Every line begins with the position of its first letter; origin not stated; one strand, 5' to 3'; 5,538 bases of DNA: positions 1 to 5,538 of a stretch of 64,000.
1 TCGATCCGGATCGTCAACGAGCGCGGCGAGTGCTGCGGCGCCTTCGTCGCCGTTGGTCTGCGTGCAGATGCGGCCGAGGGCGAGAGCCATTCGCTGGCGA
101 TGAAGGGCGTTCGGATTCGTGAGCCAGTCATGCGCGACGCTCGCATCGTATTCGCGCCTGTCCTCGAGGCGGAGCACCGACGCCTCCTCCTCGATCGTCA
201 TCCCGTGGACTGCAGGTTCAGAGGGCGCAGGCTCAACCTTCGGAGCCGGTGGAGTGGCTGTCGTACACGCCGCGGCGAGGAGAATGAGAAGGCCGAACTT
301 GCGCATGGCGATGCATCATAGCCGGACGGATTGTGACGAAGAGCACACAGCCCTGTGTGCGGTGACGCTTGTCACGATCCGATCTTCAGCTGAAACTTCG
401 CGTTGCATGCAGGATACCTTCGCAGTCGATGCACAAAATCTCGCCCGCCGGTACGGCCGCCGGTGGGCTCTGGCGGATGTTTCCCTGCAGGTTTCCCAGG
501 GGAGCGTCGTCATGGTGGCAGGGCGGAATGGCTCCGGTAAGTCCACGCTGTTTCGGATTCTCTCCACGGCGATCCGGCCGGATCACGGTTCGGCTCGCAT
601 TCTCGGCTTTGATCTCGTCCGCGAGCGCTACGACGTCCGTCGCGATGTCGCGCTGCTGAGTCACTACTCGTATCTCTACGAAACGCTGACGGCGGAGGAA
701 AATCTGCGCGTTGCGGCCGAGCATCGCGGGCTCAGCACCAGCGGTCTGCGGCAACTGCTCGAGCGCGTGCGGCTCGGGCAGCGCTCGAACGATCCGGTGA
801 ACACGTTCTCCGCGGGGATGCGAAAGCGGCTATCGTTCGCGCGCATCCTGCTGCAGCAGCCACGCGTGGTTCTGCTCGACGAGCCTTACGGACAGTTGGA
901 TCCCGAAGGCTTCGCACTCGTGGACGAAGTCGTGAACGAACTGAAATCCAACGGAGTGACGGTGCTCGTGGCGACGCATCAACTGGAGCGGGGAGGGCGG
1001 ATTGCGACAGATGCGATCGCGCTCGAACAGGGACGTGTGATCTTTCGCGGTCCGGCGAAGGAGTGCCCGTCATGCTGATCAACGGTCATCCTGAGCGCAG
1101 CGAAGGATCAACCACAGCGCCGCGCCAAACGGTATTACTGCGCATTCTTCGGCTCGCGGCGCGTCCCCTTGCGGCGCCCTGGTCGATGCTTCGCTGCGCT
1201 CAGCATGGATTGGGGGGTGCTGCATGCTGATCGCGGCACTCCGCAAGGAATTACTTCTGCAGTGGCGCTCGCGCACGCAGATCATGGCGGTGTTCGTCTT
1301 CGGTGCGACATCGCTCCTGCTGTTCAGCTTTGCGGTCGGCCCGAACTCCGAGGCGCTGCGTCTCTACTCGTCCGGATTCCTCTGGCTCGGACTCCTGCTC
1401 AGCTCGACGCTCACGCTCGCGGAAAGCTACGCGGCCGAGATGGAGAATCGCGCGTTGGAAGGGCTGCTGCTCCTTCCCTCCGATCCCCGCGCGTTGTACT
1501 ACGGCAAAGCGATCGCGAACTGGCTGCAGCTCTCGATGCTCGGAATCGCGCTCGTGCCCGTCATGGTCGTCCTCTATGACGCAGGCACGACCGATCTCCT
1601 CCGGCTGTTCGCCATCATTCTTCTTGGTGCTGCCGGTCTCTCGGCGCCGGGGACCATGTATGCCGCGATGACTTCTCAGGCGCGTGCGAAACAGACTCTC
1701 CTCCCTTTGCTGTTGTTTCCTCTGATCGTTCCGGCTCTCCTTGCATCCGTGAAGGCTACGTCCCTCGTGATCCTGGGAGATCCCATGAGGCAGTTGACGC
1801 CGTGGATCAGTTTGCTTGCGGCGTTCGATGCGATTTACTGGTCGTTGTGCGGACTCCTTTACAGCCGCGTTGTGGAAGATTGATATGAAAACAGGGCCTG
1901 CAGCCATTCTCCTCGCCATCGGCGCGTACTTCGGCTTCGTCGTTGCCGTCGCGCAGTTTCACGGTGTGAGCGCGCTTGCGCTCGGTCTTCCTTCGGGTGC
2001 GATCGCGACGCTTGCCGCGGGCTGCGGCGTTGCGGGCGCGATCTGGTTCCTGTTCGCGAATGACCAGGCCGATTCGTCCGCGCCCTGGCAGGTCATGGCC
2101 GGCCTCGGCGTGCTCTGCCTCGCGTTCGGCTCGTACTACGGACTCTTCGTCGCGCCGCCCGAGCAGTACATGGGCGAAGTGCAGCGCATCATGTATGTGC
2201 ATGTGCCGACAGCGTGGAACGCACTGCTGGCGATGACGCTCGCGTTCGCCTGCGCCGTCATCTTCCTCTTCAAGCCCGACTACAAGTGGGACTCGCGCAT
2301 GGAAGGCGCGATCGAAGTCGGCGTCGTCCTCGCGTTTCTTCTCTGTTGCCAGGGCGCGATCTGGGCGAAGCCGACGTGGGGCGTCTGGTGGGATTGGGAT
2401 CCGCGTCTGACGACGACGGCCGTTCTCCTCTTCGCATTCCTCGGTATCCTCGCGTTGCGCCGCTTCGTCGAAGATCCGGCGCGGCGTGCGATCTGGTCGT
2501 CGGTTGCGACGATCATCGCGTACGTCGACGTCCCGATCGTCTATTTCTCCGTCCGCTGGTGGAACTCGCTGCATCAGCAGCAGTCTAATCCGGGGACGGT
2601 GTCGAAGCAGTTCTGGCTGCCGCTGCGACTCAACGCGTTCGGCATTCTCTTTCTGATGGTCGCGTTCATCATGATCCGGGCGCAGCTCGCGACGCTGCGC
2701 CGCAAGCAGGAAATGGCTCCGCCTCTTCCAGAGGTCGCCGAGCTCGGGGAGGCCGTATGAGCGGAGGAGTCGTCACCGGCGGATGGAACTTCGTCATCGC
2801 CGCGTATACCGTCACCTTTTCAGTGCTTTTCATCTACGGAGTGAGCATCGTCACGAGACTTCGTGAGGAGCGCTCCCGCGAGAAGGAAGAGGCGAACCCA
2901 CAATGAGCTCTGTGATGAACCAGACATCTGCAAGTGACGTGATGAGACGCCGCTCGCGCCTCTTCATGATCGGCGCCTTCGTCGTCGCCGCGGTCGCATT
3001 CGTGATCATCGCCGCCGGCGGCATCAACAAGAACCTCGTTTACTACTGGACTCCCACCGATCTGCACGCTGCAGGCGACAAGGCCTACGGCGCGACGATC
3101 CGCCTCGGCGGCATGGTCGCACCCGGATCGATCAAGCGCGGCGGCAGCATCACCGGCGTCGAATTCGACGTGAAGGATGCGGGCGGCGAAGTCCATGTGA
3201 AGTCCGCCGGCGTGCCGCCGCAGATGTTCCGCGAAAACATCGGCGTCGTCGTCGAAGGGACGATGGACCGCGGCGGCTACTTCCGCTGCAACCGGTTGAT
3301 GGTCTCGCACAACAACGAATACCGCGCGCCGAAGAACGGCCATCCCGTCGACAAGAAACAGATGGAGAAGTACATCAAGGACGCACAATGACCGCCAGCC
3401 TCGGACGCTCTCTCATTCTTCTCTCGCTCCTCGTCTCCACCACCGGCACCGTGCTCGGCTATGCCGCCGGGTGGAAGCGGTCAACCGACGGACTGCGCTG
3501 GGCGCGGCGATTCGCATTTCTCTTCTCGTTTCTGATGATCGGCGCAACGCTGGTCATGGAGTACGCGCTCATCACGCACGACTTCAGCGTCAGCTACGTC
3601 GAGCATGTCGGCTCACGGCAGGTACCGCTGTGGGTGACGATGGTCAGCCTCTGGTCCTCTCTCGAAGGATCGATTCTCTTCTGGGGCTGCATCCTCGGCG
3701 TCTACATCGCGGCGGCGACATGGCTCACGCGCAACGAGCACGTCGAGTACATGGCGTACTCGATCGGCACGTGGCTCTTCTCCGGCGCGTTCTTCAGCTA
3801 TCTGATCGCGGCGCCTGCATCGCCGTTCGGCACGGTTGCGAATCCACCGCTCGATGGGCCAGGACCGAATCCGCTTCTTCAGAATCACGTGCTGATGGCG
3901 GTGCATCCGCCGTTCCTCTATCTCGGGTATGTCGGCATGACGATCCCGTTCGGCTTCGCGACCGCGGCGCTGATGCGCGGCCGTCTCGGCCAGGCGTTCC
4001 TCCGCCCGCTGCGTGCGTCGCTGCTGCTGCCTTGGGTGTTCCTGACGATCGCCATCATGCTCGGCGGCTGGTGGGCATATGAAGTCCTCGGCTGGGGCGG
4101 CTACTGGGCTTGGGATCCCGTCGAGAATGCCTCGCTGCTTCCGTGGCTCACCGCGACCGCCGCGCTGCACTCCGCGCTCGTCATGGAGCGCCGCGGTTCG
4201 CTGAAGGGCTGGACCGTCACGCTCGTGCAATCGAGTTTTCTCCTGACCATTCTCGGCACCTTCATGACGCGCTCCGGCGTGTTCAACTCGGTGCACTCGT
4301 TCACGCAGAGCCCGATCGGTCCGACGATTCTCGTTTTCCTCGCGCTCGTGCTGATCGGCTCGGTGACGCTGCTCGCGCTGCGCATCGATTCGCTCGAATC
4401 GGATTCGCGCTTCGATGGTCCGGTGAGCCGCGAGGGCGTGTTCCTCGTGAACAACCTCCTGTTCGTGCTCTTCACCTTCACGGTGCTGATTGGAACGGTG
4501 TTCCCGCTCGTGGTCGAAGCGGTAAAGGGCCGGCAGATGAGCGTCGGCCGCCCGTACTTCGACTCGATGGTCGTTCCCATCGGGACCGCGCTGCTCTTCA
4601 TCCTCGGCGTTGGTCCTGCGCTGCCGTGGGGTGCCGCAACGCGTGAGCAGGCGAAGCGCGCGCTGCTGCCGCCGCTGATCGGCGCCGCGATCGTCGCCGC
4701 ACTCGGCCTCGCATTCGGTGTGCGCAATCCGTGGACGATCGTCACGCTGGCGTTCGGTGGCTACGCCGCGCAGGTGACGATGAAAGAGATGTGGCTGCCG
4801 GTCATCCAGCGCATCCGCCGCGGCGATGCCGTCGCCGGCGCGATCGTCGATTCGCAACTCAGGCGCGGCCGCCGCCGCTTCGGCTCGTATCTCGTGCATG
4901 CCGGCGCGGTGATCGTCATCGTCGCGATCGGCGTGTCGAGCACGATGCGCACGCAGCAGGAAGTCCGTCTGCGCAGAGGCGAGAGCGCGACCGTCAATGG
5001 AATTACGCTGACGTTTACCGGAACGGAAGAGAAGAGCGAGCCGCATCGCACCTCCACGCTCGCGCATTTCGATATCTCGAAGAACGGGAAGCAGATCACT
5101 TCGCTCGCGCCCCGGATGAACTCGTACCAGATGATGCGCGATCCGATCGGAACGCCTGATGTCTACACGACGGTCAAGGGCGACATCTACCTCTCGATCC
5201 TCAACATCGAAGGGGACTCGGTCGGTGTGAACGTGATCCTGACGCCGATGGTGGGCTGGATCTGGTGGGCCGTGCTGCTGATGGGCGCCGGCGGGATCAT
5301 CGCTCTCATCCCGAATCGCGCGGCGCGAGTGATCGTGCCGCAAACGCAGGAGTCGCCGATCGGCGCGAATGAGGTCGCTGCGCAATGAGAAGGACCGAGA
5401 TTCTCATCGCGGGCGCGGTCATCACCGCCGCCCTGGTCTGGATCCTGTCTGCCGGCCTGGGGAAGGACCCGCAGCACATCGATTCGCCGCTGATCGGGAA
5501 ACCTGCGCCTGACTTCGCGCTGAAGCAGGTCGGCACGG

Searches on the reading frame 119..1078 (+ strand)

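Call 82: search_protein_families(library=pfam, proteins=[window:119-1078:+], max_evalue=0.0001)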
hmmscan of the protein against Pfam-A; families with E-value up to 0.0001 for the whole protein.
window:119-1078:+ (319 aa): 3 families
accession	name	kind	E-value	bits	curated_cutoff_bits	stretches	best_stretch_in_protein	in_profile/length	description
PF00005.33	ABC_tran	-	1.8e-28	100.3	25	1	118-256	1-135/137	ABC transporter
PF13304.12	AAA_21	-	6.2e-12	46.6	27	1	224-289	232-300/304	AAA domain, putative AbiEii toxin, Type IV TA system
PF13191.12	AAA_16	-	6.9e-06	27.1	32.6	1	112-277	3-161/167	AAA ATPase domain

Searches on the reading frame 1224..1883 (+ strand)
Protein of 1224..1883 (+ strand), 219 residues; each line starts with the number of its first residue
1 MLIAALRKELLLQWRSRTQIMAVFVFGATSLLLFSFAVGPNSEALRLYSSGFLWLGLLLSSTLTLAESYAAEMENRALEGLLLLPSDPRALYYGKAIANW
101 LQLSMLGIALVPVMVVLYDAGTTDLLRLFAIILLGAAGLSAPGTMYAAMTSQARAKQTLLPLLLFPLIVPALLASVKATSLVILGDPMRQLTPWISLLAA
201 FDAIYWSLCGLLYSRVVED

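Call 82: search_protein_families(library=pfam, proteins=[window:1224-1883:+], max_evalue=0.0001)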
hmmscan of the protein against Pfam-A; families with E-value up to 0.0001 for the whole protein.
window:1224-1883:+ (219 aa): 3 families
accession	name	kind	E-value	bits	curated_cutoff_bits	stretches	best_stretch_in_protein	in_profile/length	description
PF03379.19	CcmB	-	1e-35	123.6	24.9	1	3-204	2-200/215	CcmB protein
PF01061.29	ABC2_membrane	-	3.3e-06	27.2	26.9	1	3-168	4-174/211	ABC-2 type transporter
PF12698.13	ABC2_membrane_3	-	1.3e-05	24.9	31.6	1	44-206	160-317/347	ABC-2 family transporter protein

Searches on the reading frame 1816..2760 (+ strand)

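Call 82: search_protein_families(library=pfam, proteins=[window:1816-2760:+], max_evalue=0.0001)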
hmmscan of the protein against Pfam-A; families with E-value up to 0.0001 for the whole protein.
window:1816-2760:+ (314 aa): 1 family
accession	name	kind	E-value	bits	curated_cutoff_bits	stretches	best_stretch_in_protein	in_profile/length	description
PF01578.25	Cytochrom_C_asm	-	1.6e-28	100.2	29.9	1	66-253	51-212/212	Cytochrome C assembly protein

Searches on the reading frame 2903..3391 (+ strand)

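Call 82: search_protein_families(library=pfam, proteins=[window:2903-3391:+], max_evalue=0.0001)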
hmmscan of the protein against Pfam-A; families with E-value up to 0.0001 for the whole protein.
window:2903-3391:+ (162 aa): 1 family
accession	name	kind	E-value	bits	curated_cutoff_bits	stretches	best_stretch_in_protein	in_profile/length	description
PF03100.22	CcmE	-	1.8e-25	89.6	24.6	1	46-142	2-98/99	CcmE domain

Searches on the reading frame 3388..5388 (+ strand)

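Call 82: search_protein_families(library=pfam, proteins=[window:3388-5388:+], max_evalue=0.0001)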
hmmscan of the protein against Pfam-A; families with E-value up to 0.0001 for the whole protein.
window:3388-5388:+ (666 aa): 2 families
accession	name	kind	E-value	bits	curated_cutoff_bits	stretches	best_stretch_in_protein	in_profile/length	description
PF16327.10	CcmF_C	-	1.2e-64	219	28.7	1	315-641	1-321/323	Cytochrome c-type biogenesis protein CcmF C-terminal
PF01578.25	Cytochrom_C_asm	-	1.3e-31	110.3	29.9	1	89-296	1-206/212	Cytochrome C assembly protein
